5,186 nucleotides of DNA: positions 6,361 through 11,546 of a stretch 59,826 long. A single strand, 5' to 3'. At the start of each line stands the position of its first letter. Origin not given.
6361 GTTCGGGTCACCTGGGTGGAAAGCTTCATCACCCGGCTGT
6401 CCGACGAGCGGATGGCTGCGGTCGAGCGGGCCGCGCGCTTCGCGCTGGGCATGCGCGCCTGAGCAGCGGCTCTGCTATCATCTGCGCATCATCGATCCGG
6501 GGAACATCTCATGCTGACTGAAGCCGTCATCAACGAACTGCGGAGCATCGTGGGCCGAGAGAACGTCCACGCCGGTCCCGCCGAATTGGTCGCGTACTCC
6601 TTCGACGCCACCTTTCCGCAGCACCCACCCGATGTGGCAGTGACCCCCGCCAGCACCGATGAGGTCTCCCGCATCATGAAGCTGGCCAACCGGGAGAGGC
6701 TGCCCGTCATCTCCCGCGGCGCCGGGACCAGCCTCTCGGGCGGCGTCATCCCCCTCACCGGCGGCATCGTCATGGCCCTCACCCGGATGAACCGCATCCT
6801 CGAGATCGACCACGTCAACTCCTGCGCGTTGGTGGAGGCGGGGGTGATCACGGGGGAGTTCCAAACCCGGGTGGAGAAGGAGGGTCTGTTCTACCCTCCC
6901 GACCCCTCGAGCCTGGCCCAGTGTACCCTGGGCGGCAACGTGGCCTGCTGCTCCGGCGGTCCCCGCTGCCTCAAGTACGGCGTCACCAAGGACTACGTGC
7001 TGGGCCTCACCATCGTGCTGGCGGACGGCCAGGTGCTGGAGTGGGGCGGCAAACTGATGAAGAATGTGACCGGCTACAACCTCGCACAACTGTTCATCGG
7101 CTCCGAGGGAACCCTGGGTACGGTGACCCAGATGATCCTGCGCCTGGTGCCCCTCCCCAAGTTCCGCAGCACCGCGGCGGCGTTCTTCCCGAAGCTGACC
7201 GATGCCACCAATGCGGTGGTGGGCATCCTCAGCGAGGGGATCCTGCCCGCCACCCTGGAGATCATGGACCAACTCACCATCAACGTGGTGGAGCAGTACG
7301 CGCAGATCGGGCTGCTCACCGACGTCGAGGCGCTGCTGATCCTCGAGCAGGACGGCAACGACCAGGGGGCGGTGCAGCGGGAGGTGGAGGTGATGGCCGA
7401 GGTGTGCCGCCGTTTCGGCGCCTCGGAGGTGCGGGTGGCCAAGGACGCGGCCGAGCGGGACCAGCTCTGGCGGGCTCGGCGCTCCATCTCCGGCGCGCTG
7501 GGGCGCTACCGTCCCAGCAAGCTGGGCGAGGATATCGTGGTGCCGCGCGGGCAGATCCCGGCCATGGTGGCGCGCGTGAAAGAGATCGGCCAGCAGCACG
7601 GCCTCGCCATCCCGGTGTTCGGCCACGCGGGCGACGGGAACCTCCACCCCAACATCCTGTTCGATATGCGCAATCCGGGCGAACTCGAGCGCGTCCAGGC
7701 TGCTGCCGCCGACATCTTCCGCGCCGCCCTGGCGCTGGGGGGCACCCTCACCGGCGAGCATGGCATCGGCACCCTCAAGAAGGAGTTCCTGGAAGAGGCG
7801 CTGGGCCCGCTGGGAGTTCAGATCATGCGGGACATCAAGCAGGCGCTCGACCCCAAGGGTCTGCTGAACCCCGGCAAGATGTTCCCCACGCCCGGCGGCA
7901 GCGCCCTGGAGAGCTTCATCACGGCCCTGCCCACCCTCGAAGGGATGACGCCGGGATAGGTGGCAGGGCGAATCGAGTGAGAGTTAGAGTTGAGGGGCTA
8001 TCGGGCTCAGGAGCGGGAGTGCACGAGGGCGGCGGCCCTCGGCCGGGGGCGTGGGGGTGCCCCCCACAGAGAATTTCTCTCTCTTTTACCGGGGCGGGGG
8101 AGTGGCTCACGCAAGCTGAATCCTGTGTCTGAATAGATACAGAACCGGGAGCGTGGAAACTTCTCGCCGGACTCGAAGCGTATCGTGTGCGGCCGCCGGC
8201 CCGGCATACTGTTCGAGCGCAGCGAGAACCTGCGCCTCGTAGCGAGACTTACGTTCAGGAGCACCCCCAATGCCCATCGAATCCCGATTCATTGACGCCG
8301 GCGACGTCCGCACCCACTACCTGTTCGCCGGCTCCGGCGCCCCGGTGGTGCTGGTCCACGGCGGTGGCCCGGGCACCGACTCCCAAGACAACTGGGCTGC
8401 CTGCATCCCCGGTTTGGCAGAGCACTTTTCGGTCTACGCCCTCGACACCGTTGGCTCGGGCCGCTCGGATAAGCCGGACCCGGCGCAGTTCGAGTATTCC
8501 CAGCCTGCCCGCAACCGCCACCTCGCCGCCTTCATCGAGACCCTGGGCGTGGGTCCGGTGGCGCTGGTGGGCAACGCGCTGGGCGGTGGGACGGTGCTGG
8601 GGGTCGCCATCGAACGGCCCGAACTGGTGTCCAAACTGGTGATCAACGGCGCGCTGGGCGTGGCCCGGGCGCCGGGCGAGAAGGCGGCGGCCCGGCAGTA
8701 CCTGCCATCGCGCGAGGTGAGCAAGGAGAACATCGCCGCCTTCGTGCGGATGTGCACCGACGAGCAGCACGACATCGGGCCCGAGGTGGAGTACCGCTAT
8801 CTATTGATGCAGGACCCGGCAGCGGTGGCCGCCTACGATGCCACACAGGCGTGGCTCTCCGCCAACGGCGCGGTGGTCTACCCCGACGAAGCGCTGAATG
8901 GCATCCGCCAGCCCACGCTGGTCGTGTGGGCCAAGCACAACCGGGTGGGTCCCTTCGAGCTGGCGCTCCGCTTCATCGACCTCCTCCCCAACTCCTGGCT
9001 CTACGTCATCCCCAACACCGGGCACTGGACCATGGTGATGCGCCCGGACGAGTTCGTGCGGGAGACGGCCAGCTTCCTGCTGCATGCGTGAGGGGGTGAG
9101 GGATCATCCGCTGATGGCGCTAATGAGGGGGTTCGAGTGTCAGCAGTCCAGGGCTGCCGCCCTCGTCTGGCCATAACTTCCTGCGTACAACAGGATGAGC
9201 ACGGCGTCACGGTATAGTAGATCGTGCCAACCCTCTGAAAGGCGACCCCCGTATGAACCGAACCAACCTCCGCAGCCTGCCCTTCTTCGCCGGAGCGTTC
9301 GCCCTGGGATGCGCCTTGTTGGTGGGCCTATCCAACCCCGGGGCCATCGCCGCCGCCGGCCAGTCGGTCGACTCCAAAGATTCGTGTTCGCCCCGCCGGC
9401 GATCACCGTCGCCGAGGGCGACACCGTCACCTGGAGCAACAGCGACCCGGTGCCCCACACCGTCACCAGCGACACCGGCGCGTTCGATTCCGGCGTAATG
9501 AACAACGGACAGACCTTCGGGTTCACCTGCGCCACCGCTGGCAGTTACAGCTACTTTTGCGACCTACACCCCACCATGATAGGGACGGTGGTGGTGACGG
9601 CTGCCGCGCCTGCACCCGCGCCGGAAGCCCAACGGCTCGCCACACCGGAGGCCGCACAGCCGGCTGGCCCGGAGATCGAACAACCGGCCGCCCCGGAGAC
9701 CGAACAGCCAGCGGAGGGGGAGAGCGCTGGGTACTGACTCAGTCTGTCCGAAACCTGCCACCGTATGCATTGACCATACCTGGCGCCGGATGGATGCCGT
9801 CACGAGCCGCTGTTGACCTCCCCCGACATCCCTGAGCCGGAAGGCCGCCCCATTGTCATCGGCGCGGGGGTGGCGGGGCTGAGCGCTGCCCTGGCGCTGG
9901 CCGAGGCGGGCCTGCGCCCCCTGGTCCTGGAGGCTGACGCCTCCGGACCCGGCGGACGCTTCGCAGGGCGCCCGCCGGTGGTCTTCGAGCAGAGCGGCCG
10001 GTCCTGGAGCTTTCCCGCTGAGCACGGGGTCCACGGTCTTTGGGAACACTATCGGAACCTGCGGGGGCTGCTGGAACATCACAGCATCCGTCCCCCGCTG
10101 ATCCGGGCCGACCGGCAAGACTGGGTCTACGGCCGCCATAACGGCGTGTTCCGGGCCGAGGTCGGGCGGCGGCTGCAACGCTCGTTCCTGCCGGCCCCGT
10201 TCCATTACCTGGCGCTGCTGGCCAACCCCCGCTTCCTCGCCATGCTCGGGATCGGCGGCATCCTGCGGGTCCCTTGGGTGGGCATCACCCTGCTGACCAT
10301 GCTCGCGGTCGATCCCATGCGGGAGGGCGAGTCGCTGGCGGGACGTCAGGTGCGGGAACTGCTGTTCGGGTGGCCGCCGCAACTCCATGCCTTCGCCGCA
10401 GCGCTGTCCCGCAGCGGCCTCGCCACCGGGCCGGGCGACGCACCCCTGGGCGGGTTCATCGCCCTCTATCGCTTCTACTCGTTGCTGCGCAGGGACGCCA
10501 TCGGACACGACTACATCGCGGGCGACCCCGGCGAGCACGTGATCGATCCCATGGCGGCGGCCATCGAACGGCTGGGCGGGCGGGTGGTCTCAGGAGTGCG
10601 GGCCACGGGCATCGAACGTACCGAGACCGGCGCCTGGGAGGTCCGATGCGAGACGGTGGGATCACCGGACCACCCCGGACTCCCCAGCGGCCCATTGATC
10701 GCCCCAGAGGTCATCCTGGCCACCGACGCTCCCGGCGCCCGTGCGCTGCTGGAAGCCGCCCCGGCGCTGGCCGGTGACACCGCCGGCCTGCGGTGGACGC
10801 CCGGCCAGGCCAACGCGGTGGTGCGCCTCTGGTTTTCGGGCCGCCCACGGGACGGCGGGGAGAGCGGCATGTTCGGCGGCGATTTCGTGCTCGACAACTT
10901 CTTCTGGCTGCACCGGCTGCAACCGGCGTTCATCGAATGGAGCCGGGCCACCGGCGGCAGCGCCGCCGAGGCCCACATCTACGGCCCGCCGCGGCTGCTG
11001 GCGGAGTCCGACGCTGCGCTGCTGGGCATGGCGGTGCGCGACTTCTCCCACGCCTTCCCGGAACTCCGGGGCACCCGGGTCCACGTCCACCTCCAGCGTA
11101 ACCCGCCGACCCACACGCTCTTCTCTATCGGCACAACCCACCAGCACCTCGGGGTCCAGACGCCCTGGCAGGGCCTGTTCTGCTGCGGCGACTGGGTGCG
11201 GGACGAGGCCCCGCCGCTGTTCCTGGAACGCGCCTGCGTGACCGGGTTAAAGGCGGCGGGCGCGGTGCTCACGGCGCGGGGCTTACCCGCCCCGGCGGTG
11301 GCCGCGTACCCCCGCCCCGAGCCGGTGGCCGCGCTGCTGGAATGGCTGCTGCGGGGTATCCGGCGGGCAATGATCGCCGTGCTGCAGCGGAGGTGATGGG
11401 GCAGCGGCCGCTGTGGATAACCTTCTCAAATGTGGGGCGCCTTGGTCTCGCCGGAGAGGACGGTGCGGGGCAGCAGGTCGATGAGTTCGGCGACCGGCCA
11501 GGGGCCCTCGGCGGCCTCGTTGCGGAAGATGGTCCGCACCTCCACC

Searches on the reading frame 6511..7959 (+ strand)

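Call 39: search_protein_families(library=pfam, proteins=[window:6511-7959:+], max_evalue=0.001)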
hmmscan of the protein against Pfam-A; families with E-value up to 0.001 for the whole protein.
window:6511-7959:+ (482 aa): 2 families
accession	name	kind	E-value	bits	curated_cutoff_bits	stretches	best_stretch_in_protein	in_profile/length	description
PF02913.24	FAD-oxidase_C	-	2.3e-75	254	21.2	1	216-457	2-248/248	FAD linked oxidases, C-terminal domain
PF01565.28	FAD_binding_4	-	9.7e-42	142.4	26.4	1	40-177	1-137/139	FAD binding domain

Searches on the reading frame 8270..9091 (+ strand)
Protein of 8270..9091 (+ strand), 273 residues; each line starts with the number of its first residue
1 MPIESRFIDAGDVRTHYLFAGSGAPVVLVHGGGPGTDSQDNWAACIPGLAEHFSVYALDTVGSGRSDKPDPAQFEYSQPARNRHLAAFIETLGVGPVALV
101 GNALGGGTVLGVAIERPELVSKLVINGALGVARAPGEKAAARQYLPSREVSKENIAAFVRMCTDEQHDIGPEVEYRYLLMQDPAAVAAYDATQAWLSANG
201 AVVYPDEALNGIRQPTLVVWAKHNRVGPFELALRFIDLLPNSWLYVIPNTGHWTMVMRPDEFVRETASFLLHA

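Call 39: search_protein_families(library=pfam, proteins=[window:8270-9091:+], max_evalue=0.001)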
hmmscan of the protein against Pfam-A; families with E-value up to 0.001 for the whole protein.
window:8270-9091:+ (273 aa): 3 families
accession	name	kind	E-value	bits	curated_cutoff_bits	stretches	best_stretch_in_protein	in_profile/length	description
PF00561.26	Abhydrolase_1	-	4.1e-25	89.3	25.8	1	25-255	1-241/245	alpha/beta hydrolase fold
PF12697.13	Abhydrolase_6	-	2.5e-18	68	26.3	1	26-264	1-216/217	Alpha/beta hydrolase family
PF12146.15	Hydrolase_4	-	1.1e-07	31.9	27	1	26-251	7-231/239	Serine aminopeptidase, S33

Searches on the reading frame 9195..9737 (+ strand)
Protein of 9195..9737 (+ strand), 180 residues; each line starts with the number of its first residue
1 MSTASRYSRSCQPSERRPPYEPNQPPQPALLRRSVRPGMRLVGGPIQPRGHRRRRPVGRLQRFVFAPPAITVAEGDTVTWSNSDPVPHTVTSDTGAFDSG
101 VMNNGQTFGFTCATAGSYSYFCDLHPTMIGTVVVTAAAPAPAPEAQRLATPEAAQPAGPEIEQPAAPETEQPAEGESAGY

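Call 39: search_protein_families(library=pfam, proteins=[window:9195-9737:+], max_evalue=0.001)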
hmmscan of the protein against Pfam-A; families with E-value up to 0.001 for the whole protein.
window:9195-9737:+ (180 aa): 2 families
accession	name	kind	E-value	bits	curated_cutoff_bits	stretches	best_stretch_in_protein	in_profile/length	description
PF00127.26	Copper-bind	-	2.4e-10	41.2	21.2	1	62-134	11-98/99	Copper binding proteins, plastocyanin/azurin family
PF13473.12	Cupredoxin_1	-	1.2e-07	32.1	27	1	64-134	31-104/104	Cupredoxin-like domain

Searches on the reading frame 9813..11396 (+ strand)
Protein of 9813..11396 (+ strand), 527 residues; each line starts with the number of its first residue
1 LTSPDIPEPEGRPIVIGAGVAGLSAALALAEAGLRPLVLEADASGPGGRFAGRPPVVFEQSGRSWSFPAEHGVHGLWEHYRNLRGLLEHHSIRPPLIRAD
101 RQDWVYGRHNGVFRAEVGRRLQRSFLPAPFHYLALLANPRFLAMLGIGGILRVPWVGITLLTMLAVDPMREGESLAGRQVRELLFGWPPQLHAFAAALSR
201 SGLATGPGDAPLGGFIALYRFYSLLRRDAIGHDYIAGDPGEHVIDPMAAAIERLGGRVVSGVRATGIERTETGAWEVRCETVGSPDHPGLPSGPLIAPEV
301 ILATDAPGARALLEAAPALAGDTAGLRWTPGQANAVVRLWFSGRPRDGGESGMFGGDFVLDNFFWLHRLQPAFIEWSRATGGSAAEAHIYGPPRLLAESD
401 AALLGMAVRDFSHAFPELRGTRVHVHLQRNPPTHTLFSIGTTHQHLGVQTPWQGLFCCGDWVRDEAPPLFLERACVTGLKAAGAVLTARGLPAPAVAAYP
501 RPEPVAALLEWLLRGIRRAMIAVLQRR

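Call 10: search_protein_families(library=pfam, proteins=[window:9813-11396:+], max_evalue=0.01)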
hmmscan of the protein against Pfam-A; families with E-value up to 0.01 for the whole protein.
window:9813-11396:+ (527 aa): 10 families
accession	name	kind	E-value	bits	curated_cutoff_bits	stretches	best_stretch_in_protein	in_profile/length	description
PF01593.30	Amino_oxidase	-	5.2e-11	42.9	19.8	1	20-486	1-443/443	Flavin containing amine oxidoreductase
PF01266.30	DAO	-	3.3e-10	40.5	27.9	1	14-44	3-34/353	FAD dependent oxidoreductase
PF13450.12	NAD_binding_8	-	9.7e-09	35.8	21.9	1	15-88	1-66/68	NAD(P)-binding Rossmann-like domain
PF00890.30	FAD_binding_2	-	4.3e-06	26.6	20.4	1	14-43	3-32/414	FAD binding domain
PF01946.23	Thi4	-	0.00045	20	26.2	1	14-52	21-60/235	Thi4 family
PF07992.20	Pyr_redox_2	-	0.00049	20.1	26.1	1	14-49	4-39/291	Pyridine nucleotide-disulphide oxidoreductase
PF13738.12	Pyr_redox_3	-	0.0023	17.6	30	1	14-43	1-31/305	Pyridine nucleotide-disulphide oxidoreductase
PF12831.13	FAD_oxidored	-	0.003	17.3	27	1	14-81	3-65/416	FAD dependent oxidoreductase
PF01134.28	GIDA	-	0.0031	17.1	22.1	1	14-38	3-27/391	Glucose inhibited division protein A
PF01494.25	FAD_binding_3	-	0.0038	17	22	1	14-43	5-34/349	FAD binding domain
